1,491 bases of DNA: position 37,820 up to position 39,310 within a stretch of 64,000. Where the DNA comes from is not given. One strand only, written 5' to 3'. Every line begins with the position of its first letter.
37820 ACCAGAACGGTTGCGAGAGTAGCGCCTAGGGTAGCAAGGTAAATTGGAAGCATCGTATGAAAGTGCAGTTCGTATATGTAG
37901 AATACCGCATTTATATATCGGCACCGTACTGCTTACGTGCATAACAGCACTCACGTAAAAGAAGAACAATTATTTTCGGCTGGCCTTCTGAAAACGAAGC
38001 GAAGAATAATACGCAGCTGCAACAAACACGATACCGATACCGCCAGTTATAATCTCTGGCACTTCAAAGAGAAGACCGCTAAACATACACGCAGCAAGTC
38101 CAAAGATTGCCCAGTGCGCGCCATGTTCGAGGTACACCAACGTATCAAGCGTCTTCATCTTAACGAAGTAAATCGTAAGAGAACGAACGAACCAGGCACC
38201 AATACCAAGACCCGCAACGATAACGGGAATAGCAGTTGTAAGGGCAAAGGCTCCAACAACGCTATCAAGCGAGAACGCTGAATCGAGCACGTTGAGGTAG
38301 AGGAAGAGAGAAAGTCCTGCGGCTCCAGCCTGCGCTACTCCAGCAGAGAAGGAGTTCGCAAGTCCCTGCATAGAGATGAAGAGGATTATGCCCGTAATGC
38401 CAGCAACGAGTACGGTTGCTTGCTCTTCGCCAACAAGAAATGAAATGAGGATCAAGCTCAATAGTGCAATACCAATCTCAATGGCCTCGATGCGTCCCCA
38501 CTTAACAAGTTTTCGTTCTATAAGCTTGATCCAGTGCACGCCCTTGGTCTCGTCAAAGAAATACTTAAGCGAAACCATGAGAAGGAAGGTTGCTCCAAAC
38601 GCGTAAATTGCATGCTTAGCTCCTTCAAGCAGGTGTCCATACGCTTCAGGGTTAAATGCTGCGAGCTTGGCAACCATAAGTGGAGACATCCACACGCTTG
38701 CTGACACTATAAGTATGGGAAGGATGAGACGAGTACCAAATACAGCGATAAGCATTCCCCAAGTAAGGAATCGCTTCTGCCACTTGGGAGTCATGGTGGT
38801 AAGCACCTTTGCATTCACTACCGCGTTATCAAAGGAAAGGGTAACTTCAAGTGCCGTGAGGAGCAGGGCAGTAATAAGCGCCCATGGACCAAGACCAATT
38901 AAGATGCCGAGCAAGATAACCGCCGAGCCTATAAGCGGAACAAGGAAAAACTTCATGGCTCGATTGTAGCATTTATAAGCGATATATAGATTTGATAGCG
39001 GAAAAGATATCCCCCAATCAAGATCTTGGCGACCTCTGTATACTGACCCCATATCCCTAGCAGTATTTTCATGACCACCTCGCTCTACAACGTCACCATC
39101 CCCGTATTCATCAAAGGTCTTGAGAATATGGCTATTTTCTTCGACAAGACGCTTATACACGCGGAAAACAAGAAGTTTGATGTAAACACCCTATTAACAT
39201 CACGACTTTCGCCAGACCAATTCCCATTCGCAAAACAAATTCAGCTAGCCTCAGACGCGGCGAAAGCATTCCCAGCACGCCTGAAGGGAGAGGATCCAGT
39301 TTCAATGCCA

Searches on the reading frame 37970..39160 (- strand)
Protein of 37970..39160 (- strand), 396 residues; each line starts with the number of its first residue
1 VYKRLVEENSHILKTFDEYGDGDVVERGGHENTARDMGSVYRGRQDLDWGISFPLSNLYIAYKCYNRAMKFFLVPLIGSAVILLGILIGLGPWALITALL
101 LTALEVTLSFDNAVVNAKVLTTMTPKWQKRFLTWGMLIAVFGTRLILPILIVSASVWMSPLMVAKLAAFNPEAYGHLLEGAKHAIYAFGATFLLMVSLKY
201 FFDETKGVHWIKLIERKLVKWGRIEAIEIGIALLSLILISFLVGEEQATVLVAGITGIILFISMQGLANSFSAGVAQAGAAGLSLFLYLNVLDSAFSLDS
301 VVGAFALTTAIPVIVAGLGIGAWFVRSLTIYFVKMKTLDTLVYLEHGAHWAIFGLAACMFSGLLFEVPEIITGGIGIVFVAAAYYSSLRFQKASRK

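Call 25: search_protein_families(library=pfam, proteins=[window:37970-39160:-], max_evalue=0.01)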
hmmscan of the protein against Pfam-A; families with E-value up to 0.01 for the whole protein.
window:37970-39160:- (396 aa): 2 families
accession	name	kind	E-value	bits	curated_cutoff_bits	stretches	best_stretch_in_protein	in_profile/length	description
PF04332.21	DUF475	-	1.2e-92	311.3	27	1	110-391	1-290/293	Protein of unknown function (DUF475)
PF03741.22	TerC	-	2.7e-14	53.8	27.8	1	101-360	3-175/178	Integral membrane protein TerC family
